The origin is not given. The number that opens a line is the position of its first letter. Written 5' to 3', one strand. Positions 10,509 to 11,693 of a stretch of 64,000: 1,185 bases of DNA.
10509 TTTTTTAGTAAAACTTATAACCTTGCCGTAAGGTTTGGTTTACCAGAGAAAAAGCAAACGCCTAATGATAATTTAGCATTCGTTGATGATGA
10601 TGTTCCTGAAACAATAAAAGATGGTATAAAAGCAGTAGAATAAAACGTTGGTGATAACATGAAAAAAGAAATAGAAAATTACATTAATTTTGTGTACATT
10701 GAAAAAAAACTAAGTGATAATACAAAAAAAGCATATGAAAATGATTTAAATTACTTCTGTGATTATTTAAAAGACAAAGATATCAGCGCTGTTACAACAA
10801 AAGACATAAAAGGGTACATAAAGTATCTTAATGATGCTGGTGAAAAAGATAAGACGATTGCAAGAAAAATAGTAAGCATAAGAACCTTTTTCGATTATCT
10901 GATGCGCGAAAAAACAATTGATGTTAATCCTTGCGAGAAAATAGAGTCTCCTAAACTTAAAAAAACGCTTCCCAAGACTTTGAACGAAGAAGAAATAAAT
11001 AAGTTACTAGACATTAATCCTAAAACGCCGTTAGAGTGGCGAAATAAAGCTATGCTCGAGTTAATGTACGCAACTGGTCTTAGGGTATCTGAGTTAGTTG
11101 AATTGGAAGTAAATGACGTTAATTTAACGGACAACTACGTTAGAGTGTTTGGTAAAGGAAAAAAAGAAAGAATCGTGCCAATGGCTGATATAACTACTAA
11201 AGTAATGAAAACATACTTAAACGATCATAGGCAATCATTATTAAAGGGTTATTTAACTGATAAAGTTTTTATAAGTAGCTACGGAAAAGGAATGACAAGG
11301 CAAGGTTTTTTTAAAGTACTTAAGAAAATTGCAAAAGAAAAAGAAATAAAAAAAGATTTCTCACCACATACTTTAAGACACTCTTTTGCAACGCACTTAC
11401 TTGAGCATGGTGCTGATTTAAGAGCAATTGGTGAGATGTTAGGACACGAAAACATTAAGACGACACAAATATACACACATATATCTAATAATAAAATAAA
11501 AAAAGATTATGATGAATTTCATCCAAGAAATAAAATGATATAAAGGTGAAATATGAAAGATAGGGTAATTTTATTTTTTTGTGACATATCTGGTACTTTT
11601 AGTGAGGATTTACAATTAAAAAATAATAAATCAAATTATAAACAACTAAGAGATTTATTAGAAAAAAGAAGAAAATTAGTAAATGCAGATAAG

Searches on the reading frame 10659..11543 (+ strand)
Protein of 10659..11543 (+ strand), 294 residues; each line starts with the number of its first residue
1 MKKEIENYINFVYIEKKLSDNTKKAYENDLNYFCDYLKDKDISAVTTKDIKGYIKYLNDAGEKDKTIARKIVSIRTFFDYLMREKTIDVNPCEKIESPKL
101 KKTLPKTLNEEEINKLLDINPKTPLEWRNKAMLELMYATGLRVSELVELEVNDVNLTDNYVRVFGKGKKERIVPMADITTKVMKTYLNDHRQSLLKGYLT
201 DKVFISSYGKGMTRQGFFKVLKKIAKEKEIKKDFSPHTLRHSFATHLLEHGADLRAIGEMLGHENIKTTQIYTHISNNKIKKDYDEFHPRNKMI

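Call 25: search_protein_families(library=pfam, proteins=[window:10659-11543:+], max_evalue=0.01)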
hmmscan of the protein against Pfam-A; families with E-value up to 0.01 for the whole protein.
window:10659-11543:+ (294 aa): 5 families
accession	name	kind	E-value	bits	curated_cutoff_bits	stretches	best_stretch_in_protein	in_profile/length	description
PF00589.27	Phage_integrase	-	5.3e-53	179.8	27.1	1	107-277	2-170/172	Phage integrase family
PF02899.23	Phage_int_SAM_1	-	3.3e-21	75.8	22.3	1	5-85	1-83/83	Phage integrase, N-terminal SAM-like domain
PF13102.12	Phage_int_SAM_5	-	5.1e-08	33.6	22.3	1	15-95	14-98/98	Phage integrase SAM-like domain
PF13495.12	Phage_int_SAM_4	-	1.3e-06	29.1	27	1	16-85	12-82/85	Phage integrase, N-terminal SAM-like domain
PF24624.1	Int_N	-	0.0068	17.5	27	0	22-97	22-98/100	Phage integrase, N-terminal domain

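Call 26: search_protein_families(library=ncbifam, proteins=[window:10659-11543:+], max_evalue=0.001)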
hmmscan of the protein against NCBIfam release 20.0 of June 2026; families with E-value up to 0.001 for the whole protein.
window:10659-11543:+ (294 aa): 13 families
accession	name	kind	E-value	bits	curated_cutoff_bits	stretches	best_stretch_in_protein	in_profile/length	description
TIGR02225.1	recomb_XerD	equivalog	1.1e-107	359.7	329.6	1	6-291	1-290/290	site-specific tyrosine recombinase XerD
NF001399.0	PRK00283.1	subfamily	5.9e-104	347.5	279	1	2-291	6-299/300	tyrosine recombinase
TIGR02224.1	recomb_XerC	equivalog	7.3e-96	321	335.15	1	7-292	2-294/295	tyrosine recombinase XerC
NF040815.2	recomb_XerA_Arch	equivalog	1.4e-72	244.4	220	1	6-284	1-263/263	site-specific tyrosine recombinase/integron integrase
NF002331.0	PRK01287.1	subfamily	4.9e-58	196.8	371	1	3-293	28-330/365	site-specific tyrosine recombinase XerC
TIGR02249.1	integrase_gron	subfamily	7.6e-42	143.7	265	2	215-278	240-303/315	integron integrase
NF003462.0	PRK05084.1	equivalog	7.7e-37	126.9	267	1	128-287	196-356/360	tyrosine recombinase XerS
NF011946.0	PRK15417.1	equivalog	3.2e-24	85.7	435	2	212-276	252-316/337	integron integrase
NF007370.0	PRK09870.1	subfamily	1.5e-20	73.6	221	1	107-281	12-185/200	tyrosine-type DNA invertase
NF002685.0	PRK02436.1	equivalog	2.6e-20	73.3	178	1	1-270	1-241/245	site-specific tyrosine recombinase XerD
NF007371.0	PRK09871.1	subfamily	9.9e-18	64.4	222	1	111-275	10-174/198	tyrosine-type DNA invertase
NF040693.1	recomb_GmtY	equivalog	1.2e-12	47.9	340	2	215-282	372-439/441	gamma-mobile-trio recombinase GmtY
NF041502.1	integrase_1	equivalog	3.7e-06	25.9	350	1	199-280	284-365/484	site-specific integrase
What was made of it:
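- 10659..11543 (+): xerD, the tyrosine recombinase that acts at dif. TIGR02225 XerD equivalog, 359.7 bits (cutoff 329.6); Pfam Phage_integrase plus Phage_int_SAM_1 (calls 25, 26).
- On XerC/D-type dif site: XerD is present at 10659-11543 (call 26).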
